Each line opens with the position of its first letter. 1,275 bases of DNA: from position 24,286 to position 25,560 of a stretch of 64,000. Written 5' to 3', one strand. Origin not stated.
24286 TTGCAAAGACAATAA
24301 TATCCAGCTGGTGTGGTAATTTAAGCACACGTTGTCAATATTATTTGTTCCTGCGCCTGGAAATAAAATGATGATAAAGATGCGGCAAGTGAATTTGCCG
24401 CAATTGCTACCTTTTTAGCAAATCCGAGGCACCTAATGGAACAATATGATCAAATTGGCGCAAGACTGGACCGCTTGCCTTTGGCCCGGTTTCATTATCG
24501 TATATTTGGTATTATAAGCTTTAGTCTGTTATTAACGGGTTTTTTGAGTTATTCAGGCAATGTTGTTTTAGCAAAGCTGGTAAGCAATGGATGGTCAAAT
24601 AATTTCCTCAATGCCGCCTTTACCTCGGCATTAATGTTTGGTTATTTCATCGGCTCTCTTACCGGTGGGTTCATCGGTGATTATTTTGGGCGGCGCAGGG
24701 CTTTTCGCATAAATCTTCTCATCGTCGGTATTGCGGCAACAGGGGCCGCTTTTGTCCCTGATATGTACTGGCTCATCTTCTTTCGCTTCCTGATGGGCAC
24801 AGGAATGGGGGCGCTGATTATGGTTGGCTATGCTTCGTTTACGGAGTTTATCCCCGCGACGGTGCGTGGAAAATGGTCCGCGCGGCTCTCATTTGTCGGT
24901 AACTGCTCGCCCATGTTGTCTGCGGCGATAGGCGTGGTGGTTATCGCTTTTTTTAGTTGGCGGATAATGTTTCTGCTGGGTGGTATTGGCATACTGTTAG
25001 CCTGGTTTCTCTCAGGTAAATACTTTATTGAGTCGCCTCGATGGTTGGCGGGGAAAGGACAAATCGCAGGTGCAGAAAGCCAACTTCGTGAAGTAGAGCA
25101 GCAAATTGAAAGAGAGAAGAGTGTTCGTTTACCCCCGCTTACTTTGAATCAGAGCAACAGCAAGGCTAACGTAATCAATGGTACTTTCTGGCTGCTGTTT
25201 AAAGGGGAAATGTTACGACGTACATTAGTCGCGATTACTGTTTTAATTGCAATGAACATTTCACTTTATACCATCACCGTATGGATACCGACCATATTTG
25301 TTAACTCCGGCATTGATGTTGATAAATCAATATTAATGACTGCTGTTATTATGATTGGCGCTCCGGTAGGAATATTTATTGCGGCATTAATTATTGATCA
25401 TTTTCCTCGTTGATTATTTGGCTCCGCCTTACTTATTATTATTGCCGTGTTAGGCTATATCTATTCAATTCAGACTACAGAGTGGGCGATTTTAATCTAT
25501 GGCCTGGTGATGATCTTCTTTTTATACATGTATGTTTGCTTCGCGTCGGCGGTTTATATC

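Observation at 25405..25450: In-frame TGA splits the MFS transporter gene ydjE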

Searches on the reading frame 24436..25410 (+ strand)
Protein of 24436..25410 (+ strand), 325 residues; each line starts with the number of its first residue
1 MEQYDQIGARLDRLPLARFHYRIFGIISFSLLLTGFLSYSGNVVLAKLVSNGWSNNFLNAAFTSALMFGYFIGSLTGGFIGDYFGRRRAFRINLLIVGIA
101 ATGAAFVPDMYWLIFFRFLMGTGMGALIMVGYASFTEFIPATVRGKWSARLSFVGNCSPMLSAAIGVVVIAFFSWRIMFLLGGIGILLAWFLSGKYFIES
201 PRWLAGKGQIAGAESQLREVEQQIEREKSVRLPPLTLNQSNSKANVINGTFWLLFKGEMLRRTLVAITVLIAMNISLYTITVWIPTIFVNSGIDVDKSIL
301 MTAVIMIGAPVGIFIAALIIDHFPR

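Call 32: list_cluster_members(proteins=[window:24436-25410:+, window:25447-25791:+, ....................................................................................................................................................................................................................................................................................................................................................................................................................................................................])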
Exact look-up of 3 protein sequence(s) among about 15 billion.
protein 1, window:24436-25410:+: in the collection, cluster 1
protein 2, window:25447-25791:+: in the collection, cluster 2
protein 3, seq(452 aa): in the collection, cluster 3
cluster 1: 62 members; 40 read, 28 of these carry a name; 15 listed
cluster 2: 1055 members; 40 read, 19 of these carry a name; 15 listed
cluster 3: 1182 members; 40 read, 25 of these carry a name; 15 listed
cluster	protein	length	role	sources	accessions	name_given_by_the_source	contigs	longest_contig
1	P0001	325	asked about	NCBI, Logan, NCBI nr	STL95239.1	metabolite transport protein [Escherichia coli]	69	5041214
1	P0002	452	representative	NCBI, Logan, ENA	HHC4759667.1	TPA: MFS transporter [Escherichia albertii]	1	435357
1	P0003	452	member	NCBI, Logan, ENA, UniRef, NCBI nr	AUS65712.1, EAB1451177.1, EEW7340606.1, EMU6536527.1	MFS transporter [Escherichia albertii] | MFS transporter n=1 Tax=Escherichia albertii TaxID=208962 RepID=A0A7Z7YJH3_ESCAL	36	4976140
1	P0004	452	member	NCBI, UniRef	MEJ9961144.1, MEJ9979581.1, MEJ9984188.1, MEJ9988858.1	MFS transporter [Escherichia albertii] | MFS transporter n=1 Tax=Escherichia albertii TaxID=208962 RepID=UPI0030CA0A39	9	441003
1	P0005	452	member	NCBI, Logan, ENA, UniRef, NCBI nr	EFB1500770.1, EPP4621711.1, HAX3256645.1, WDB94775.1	MFS transporter [Escherichia albertii] | MFS transporter n=1 Tax=Escherichia albertii TaxID=208962 RepID=UPI000743B3A8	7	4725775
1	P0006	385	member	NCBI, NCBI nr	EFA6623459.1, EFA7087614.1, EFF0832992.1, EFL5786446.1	MFS transporter [Escherichia albertii]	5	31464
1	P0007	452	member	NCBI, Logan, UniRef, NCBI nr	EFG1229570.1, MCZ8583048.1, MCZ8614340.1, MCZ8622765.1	MFS transporter [Escherichia albertii] | MFS transporter n=1 Tax=Escherichia albertii TaxID=208962 RepID=UPI000F61C6E1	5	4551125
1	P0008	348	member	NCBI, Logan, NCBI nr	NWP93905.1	MFS transporter [Escherichia coli]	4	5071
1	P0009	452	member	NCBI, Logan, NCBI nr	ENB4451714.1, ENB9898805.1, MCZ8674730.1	MFS transporter [Escherichia albertii]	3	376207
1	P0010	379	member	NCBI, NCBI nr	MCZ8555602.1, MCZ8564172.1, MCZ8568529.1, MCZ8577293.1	MFS transporter, partial [Escherichia albertii] | MFS transporter [Escherichia albertii]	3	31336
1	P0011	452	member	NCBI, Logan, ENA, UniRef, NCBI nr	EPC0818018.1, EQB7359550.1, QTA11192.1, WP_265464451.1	MFS transporter [Escherichia albertii] | MFS transporter n=1 Tax=Escherichia albertii TaxID=208962 RepID=UPI0022408FBC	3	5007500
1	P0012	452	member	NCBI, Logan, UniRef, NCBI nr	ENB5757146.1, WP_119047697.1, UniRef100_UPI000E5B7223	MFS transporter [Escherichia albertii] | MFS transporter n=1 Tax=Escherichia albertii TaxID=208962 RepID=UPI000E5B7223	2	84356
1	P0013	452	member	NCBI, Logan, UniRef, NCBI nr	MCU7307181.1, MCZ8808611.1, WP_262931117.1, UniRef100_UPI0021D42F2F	MFS transporter [Escherichia albertii] | MFS transporter n=1 Tax=Escherichia albertii TaxID=208962 RepID=UPI0021D42F2F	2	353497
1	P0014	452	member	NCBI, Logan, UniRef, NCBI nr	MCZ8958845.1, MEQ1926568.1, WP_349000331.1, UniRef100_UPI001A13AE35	MFS transporter [Escherichia albertii] | MFS transporter n=1 Tax=Escherichia albertii TaxID=208962 RepID=UPI001A13AE35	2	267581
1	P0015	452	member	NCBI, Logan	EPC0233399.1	MFS transporter [Escherichia albertii]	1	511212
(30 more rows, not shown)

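Call 55: find_encoding_contigs(protein=P0001, flank=1500, max_places=10)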
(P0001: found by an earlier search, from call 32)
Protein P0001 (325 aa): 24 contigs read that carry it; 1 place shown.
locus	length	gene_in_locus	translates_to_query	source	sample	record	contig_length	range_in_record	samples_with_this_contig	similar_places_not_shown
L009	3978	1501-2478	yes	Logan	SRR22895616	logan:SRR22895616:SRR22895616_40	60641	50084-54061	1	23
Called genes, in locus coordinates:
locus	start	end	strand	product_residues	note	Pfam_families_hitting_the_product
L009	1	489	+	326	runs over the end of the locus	PF00248:Aldo_ket_red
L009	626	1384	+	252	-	PF08220:HTH_DeoR, PF08279:HTH_11 (weak), PF00455:DeoRC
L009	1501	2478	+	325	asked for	PF00083:Sugar_tr, PF07690:MFS_1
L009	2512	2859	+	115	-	PF00083:Sugar_tr (weak)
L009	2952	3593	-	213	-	PF00857:Isochorismatase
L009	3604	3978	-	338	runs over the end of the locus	PF00710:Asparaginase, PF17763:Asparaginase_C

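Call 57: predict_structure(alignment_id=A1)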
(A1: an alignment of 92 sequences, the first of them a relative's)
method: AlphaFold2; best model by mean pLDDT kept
length: 452 residues; sequences in the alignment: 92
mean_pLDDT: 93.9   pTM: 0.92
mean pLDDT of the five models: 93.9, 93.7, 93.6, 92.8, 92.7
residues with pLDDT >= 90: 381; 70-90: 58; 50-70: 13; < 50: 0
segments of 3 or more residues with pLDDT < 50: none
pLDDT, mean of each block of 10 residues (from residue 1): 80 96 98 97 91 90 94 96 96 98 98 98 97 96 96 95 93 97 98 97 94 97 97 81 71 95 98 95 86 87 92 97 98 98 96 97 98 95 94 95 90 95 98 97 86 58
secondary structure, 60 per line:
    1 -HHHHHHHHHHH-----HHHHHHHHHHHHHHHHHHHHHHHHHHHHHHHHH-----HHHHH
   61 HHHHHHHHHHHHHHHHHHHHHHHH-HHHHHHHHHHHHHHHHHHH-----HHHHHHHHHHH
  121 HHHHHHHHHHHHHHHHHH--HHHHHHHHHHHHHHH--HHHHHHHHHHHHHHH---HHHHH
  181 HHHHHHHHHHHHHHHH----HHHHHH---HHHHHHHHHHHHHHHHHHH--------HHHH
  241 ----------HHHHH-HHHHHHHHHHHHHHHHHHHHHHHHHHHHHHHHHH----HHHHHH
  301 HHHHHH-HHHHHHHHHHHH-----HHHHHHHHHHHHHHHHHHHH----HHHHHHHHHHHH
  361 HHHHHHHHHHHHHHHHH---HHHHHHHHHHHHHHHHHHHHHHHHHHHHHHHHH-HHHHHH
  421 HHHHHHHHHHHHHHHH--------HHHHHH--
elements in order: H2-12 H18-50 H56-84 H86-104 H110-138 H141-155 H158-172 H176-196 H201-206 H210-228 H237-240 H251-255 H257-290 H295-306 H308-319 H325-344 H349-377 H381-413 H415-436 H445-450
